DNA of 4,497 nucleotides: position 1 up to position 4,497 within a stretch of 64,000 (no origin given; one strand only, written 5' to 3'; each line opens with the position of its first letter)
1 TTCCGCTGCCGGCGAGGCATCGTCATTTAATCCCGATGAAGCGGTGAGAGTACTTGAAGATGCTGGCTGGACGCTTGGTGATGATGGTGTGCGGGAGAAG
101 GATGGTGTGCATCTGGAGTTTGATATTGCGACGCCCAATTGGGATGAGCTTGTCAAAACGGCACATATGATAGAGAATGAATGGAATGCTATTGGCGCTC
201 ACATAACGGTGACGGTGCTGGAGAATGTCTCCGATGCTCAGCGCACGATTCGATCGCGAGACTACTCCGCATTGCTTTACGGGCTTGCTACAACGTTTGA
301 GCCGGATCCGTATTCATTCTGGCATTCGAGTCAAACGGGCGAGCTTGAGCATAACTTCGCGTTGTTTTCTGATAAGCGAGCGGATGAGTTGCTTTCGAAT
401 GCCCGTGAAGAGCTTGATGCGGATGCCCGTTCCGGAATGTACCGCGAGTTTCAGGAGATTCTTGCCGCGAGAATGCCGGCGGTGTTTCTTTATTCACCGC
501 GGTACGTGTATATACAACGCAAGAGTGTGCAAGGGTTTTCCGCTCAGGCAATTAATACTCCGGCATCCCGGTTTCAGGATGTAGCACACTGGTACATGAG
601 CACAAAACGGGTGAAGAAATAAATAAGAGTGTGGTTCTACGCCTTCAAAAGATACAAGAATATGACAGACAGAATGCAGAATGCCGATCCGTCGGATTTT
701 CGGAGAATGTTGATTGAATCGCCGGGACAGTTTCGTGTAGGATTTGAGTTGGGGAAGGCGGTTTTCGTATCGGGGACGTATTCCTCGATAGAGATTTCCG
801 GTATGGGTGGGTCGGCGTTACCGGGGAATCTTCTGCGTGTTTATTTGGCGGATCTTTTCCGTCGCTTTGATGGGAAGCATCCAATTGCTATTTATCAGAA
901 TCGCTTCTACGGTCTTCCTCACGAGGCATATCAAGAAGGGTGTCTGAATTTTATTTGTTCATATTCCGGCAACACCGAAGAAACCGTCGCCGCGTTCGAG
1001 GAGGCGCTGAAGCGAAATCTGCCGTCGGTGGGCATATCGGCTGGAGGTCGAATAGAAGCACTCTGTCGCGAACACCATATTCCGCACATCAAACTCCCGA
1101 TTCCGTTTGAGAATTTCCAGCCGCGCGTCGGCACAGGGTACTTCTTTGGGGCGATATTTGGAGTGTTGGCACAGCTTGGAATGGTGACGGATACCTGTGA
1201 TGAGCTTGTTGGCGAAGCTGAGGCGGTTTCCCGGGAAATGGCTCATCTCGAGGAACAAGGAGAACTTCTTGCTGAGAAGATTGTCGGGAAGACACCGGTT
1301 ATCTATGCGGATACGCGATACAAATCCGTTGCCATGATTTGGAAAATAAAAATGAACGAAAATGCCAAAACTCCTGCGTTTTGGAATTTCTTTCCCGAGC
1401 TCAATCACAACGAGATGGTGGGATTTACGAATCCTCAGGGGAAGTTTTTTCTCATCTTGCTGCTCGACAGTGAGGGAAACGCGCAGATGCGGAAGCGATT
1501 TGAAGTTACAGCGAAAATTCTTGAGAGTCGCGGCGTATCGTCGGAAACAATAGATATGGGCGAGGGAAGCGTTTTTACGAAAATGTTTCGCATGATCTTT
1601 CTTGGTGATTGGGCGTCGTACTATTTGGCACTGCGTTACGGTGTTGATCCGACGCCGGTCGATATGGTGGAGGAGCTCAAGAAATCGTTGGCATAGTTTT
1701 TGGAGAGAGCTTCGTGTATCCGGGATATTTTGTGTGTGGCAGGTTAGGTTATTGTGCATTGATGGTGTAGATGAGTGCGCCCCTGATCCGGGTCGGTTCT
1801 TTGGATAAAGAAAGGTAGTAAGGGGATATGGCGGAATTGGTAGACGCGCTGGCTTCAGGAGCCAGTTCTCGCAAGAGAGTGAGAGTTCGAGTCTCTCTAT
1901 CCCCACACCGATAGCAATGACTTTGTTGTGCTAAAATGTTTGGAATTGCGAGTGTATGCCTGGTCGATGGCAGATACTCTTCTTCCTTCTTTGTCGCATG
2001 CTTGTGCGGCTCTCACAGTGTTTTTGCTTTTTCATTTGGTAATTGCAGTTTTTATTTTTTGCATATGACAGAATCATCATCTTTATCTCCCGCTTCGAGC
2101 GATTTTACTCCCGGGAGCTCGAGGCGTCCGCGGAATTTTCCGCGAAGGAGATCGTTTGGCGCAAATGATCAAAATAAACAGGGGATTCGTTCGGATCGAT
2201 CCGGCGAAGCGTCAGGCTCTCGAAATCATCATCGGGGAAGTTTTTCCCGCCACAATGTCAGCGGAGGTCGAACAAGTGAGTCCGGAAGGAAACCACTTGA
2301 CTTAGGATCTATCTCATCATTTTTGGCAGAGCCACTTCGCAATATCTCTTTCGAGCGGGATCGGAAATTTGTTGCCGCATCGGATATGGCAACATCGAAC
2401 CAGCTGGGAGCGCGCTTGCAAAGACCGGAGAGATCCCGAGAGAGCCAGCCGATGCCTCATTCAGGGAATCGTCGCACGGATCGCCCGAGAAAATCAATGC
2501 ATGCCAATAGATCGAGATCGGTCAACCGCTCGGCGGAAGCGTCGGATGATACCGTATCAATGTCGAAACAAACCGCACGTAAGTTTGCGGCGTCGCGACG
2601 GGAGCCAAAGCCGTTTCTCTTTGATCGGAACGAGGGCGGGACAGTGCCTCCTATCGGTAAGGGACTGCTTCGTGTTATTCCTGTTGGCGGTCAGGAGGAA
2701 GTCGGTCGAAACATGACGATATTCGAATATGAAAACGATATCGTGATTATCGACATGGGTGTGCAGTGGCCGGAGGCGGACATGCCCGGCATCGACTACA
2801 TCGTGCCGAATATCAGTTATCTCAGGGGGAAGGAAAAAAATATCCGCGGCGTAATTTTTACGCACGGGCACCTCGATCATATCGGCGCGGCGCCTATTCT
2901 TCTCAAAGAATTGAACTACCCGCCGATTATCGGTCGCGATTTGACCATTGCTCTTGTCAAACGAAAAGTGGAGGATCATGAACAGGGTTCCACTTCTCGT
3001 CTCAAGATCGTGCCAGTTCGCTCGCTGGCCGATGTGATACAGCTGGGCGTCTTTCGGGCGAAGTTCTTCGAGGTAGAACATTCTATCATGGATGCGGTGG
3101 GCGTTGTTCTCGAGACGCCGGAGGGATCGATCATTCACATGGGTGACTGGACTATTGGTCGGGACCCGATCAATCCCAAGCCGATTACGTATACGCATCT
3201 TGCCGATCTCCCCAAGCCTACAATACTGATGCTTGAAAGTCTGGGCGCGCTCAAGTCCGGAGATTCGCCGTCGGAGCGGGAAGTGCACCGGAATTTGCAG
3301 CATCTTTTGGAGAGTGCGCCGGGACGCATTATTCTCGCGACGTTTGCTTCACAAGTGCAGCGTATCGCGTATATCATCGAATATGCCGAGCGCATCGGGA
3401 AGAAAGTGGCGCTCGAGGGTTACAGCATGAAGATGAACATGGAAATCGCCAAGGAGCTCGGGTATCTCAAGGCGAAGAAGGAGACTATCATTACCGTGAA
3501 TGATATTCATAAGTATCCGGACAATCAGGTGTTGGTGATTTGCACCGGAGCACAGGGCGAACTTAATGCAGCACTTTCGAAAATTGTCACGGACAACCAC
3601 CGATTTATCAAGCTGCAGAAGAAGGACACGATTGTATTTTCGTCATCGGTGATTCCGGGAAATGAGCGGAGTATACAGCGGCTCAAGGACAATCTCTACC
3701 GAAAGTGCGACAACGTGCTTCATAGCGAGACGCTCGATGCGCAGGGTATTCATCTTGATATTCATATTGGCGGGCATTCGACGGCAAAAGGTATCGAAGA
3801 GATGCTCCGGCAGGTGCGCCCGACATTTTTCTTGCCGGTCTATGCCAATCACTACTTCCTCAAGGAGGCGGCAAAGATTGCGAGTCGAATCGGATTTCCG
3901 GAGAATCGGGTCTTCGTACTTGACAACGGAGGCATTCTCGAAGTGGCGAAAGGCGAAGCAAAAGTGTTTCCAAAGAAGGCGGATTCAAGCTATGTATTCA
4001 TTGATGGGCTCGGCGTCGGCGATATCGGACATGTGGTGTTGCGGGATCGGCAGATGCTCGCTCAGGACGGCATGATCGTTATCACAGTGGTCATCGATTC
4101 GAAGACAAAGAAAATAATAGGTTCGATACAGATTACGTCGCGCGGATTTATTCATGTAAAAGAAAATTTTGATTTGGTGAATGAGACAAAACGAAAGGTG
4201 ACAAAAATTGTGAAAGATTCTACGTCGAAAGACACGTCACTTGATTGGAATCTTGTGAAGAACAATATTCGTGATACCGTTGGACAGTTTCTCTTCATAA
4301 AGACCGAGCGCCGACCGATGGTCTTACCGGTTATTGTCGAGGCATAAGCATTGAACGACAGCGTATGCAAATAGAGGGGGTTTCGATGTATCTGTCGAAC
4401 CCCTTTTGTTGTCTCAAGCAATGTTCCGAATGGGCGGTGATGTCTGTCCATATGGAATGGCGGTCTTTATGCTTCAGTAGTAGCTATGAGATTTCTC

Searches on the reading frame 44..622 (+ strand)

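Call 87: search_protein_families(library=pfam, proteins=[window:44-622:+], max_evalue=0.0001)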
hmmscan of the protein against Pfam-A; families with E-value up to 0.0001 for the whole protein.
window:44-622:+ (192 aa): 1 family
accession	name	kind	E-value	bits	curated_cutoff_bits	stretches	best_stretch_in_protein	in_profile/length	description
PF00496.27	SBP_bac_5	-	7.2e-08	32.4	32.4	1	3-97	272-362/368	Bacterial extracellular solute-binding proteins, family 5 Middle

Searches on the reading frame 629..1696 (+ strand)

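Call 87: search_protein_families(library=pfam, proteins=[window:629-1696:+], max_evalue=0.0001)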
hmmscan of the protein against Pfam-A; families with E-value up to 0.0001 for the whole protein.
window:629-1696:+ (355 aa): 1 family
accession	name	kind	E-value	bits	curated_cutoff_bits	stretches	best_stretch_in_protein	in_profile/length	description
PF10432.14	bact-PGI_C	-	1.2e-46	158.8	24.5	1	209-354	3-151/151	Bacterial phospho-glucose isomerase C-terminal SIS domain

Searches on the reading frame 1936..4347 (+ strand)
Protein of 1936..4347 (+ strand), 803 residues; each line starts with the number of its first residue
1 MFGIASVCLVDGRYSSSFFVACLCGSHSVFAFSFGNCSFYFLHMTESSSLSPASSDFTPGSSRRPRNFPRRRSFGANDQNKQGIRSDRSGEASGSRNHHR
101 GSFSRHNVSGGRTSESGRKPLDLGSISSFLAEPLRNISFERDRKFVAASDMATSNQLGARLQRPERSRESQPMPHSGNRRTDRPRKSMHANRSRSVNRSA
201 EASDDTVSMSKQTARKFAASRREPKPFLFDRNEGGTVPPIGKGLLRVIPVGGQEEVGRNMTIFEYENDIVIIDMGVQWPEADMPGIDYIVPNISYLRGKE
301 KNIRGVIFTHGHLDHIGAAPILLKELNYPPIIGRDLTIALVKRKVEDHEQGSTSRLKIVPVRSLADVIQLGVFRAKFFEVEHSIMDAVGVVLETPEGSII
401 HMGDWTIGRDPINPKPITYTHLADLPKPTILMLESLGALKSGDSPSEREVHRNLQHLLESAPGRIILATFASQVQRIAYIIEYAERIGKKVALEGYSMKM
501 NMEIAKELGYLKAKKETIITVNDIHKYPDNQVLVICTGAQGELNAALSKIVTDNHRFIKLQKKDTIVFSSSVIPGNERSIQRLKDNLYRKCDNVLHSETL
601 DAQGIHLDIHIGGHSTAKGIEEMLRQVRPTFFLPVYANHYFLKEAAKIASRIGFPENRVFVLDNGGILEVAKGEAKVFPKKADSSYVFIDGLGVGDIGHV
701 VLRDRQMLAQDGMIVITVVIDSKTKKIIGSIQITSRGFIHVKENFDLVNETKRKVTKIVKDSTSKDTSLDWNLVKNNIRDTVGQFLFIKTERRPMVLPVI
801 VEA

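Call 87: search_protein_families(library=pfam, proteins=[window:1936-4347:+], max_evalue=0.0001)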
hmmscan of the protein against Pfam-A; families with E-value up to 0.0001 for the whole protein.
window:1936-4347:+ (803 aa): 4 families
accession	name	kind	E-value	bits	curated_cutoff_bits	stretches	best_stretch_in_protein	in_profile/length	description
PF22505.1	RNase_J_b_CASP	-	2.2e-45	153.9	27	1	463-587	2-126/126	Ribonuclease J, beta-CASP domain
PF17770.6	RNase_J_C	-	2.7e-29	102.6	23.8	1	701-802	1-101/102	Ribonuclease J C-terminal domain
PF00753.33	Lactamase_B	-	2e-14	54.4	22.7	1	257-416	5-161/196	Metallo-beta-lactamase superfamily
PF12706.13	Lactamase_B_2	-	1.1e-07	32.1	27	1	301-407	29-145/200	Beta-lactamase superfamily domain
